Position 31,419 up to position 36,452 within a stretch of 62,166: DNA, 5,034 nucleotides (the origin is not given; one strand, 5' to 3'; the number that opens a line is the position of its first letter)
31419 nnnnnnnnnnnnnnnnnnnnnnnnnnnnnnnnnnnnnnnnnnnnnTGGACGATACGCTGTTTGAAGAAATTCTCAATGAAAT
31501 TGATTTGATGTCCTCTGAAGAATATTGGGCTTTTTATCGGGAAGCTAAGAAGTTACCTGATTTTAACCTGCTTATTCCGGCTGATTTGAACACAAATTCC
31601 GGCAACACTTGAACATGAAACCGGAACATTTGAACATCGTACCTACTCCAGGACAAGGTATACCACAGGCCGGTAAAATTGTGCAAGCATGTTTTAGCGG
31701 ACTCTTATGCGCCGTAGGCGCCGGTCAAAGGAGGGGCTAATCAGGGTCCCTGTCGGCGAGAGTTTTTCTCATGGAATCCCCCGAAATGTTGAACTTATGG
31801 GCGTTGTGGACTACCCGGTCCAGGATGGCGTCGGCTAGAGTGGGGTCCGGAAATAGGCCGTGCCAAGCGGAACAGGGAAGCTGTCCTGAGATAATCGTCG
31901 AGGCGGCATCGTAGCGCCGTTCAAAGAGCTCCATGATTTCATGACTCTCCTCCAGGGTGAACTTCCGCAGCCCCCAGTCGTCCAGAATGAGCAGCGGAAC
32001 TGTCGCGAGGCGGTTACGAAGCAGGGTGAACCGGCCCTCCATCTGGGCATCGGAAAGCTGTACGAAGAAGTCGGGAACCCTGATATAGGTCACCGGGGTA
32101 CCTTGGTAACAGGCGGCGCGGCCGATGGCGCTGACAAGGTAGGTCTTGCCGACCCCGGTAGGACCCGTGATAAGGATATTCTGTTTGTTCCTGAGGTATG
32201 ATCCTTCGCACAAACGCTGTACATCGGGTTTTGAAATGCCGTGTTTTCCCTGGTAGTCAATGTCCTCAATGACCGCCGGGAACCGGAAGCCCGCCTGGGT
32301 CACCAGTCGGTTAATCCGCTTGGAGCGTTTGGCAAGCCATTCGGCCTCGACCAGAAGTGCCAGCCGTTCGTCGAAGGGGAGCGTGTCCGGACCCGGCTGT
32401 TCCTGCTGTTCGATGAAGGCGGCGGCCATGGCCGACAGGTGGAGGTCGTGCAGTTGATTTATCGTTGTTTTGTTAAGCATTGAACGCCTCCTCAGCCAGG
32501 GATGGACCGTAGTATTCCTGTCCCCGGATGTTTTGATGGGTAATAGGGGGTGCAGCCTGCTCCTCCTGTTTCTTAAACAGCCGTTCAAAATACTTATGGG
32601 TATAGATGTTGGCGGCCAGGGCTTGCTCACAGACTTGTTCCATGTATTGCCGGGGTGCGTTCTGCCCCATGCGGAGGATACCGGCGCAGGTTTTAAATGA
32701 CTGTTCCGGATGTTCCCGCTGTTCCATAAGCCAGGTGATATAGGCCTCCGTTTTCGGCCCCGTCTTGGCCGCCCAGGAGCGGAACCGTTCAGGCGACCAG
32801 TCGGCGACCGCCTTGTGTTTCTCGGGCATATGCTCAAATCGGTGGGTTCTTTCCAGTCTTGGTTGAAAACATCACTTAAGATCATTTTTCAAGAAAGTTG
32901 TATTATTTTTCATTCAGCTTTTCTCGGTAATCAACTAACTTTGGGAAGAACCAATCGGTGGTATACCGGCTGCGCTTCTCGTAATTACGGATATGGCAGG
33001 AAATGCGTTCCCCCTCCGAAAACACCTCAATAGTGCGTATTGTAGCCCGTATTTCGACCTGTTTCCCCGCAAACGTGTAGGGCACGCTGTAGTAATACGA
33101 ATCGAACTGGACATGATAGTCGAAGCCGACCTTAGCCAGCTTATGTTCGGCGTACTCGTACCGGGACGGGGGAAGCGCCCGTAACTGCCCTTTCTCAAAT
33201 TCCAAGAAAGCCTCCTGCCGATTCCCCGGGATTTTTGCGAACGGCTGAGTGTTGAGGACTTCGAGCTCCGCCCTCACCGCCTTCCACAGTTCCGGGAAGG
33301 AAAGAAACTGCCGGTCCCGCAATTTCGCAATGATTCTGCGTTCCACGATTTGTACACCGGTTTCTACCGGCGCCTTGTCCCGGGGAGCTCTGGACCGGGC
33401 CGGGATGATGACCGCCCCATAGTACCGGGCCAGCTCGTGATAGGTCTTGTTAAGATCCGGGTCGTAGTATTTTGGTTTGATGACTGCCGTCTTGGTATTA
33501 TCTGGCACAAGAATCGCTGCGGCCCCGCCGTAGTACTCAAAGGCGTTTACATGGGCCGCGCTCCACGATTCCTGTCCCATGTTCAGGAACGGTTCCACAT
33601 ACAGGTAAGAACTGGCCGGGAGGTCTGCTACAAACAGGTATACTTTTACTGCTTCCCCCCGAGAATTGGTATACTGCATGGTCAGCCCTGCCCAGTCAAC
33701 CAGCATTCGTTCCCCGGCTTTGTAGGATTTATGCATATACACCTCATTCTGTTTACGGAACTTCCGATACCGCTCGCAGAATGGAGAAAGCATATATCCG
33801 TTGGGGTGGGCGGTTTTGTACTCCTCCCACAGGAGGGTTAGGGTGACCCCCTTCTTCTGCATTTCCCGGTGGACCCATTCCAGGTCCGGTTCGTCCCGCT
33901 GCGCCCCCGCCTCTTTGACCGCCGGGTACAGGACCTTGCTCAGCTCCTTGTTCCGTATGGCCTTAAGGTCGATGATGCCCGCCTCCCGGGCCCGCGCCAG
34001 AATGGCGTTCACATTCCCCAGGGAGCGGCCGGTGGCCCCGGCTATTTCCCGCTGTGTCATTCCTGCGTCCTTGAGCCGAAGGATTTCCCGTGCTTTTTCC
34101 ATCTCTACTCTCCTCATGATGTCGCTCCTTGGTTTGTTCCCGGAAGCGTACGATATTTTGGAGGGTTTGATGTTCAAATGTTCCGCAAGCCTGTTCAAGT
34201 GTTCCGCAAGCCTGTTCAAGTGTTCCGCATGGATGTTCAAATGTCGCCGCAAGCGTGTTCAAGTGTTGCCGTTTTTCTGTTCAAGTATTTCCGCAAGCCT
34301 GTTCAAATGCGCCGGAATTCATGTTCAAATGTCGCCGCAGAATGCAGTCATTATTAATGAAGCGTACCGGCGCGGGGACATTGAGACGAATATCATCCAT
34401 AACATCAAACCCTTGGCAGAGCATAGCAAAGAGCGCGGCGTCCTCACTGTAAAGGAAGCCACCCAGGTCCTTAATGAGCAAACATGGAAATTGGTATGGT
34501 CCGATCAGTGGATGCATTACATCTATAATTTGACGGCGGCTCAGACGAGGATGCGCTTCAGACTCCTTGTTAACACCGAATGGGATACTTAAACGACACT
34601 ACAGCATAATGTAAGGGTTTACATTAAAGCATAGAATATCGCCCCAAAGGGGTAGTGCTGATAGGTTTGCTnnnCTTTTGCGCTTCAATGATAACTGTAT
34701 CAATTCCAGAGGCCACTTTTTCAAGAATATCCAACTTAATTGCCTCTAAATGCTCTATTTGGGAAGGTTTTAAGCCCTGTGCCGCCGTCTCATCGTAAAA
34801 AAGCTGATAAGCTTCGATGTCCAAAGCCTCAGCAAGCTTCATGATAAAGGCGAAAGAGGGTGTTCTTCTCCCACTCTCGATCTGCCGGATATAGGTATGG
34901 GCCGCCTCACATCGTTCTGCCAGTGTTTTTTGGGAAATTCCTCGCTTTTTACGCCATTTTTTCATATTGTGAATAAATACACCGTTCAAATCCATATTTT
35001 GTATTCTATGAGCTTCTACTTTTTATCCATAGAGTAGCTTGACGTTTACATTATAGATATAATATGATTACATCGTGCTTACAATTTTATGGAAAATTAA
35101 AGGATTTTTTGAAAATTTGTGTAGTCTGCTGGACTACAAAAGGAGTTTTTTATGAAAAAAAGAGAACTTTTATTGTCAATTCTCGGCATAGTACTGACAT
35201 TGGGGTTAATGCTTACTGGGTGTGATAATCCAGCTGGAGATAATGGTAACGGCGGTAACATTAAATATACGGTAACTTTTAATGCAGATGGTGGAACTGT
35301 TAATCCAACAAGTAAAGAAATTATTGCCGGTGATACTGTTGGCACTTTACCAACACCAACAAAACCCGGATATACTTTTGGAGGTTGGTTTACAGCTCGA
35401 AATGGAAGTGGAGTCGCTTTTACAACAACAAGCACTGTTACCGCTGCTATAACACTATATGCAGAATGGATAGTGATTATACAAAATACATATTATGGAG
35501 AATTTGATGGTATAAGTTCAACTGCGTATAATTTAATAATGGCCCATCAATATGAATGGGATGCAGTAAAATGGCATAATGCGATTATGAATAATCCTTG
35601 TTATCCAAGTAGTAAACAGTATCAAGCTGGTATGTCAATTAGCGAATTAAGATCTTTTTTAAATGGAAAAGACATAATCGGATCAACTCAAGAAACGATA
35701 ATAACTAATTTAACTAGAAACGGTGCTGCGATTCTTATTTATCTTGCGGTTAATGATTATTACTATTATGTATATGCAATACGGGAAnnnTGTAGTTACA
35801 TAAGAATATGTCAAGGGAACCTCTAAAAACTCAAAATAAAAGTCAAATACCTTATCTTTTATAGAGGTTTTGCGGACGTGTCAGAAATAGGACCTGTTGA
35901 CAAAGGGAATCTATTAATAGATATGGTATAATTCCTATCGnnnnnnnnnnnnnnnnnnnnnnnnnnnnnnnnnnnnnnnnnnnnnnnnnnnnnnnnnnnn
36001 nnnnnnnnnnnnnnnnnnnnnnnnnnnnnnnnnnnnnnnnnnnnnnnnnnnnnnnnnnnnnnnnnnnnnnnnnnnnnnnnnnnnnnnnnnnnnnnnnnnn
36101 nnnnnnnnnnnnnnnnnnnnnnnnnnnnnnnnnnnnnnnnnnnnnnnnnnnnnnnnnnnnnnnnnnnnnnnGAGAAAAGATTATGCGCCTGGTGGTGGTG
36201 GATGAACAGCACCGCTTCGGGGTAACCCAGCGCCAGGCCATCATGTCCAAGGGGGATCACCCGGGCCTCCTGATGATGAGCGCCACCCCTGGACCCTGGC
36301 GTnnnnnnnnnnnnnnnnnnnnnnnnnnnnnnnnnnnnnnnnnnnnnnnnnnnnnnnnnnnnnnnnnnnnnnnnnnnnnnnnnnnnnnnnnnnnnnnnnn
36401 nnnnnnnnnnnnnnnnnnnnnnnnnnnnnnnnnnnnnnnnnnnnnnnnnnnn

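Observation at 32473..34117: IS21 element inactivated by a nested ~106-bp MITE-like insertion (TIR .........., 9-bp direct repeat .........) plus a residual frameshift in istA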

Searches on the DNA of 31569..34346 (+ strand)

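Call 55: search_dna_similar(query=window:32837-32960:+, collection=plasmids, mode=distant, max_evalue=1, max_rows=15)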
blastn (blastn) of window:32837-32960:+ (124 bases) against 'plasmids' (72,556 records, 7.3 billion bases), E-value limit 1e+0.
No match.

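Call 56: search_dna_similar(query=window:31569-34346:-, collection=plasmids, mode=distant, max_rows=10)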
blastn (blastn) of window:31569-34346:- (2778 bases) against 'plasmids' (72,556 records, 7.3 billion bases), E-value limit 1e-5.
Records with a match: 16; places in all: 25; records where one place covers at least 80% of the query: 0.
Best place of each record, by identity: 60-80% 16.
By first word of the organism name: Rhizobium 7; Novosphingobium 2; Sinorhizobium 1; Shinella 1; Leisingera 1; Ruegeria 1; Agrobacterium 1; Marinobacter 1; Ralstonia 1.
By predicted mobility (MOB-suite, as given by PLSDB): non-mobilizable 9; conjugative 6; mobilizable 1.
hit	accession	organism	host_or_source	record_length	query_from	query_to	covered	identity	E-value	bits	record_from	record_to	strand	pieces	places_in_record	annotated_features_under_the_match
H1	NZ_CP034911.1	Sinorhizobium alkalisoli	single cell,root nodule of Sesbania ...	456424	2347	2549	7%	70.9%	2e-14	90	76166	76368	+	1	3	istB: IS21-like element helper ATPase IstB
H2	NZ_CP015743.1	Shinella sp. HZN7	-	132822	2347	2550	7%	69.1%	2e-9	73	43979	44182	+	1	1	istB: IS21-like element helper ATPase IstB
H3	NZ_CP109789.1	Leisingera thetidis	-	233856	2411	2600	7%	69.6%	1e-10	77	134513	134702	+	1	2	none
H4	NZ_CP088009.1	Rhizobium sp. T136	Melilotus albus,Cell culture,root nodule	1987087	2411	2549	5%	72.3%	8e-7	65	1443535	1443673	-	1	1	none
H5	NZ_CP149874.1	Rhizobium sp. T1473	-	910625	2411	2549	5%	72.3%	8e-7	65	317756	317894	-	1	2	istB: IS21-like element ISRel16 family helper ATPase IstB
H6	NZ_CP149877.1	Rhizobium sp. T1473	-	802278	2411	2549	5%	72.3%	8e-7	65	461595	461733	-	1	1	istB: IS21-like element ISRel16 family helper ATPase IstB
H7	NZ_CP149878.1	Rhizobium sp. T1473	Medicago sativa,Cell Culture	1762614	2411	2549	5%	72.3%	8e-7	65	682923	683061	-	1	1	none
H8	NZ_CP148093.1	Rhizobium sp. T1470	Medicago sativa,cell culture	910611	2411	2549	5%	72.3%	8e-7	65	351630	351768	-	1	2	istB: IS21-like element ISRel16 family helper ATPase IstB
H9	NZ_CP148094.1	Rhizobium sp. T1470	-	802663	2411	2549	5%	72.3%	8e-7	65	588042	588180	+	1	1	istB: IS21-like element ISRel16 family helper ATPase IstB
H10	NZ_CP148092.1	Rhizobium sp. T1470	Medicago sativa,cell culture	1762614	2411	2549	5%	72.3%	8e-7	65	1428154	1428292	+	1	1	none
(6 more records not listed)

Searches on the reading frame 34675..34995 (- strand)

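Call 47: search_protein_families(library=pfam, proteins=[window:34675-34995:-], max_evalue=0.01)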
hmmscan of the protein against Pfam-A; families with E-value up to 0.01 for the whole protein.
window:34675-34995:- (107 aa): 5 families
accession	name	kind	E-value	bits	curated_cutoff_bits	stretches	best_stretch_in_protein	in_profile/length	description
PF01381.28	HTH_3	-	4.5e-14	52.7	23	1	11-61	1-51/55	Helix-turn-helix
PF12844.13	HTH_19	-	4.1e-10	39.9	30.2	1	11-66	4-59/64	Helix-turn-helix domain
PF13560.12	HTH_31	-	2e-09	38.1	27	1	12-59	7-55/64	Helix-turn-helix domain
PF13443.12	HTH_26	-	6.9e-05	23.5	22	1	11-66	2-58/63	Cro/C1-type HTH DNA-binding domain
PF13413.12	HTH_25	-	0.0018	18.5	24.6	0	12-44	3-37/62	Helix-turn-helix domain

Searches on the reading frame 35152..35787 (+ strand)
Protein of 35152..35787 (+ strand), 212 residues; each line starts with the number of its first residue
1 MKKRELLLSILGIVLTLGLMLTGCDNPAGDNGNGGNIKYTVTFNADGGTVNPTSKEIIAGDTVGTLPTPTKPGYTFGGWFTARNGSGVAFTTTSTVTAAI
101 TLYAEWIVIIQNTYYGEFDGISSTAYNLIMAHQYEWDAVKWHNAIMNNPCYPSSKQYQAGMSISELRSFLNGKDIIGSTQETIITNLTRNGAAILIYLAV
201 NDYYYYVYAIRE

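Call 47: search_protein_families(library=pfam, proteins=[window:35152-35787:+], max_evalue=0.01)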
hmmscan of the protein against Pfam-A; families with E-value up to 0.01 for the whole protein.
window:35152-35787:+ (212 aa): 2 families
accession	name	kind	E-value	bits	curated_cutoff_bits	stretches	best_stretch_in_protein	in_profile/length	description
PF09479.16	Flg_new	-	1.4e-18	67.2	27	1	39-104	1-64/65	Listeria-Bacteroides repeat domain (List_Bact_rpt)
PF18998.6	Flg_new_2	-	0.0018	18.7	23.6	1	39-106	1-69/73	Divergent InlB B-repeat domain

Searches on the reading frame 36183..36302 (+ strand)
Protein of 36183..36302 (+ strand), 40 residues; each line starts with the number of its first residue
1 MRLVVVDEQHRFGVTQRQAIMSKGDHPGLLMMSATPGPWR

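Call 47: search_protein_families(library=pfam, proteins=[window:36183-36302:+], max_evalue=0.01)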
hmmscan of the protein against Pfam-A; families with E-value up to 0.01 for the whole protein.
window:36183-36302:+ (40 aa): 2 families
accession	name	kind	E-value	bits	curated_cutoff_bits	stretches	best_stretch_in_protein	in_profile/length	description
PF04851.21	ResIII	-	0.00046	20.6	22.5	1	3-36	128-162/164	Type III restriction enzyme, res subunit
PF00270.35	DEAD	-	0.00059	20.1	26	1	2-36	119-160/167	DEAD/DEAH box helicase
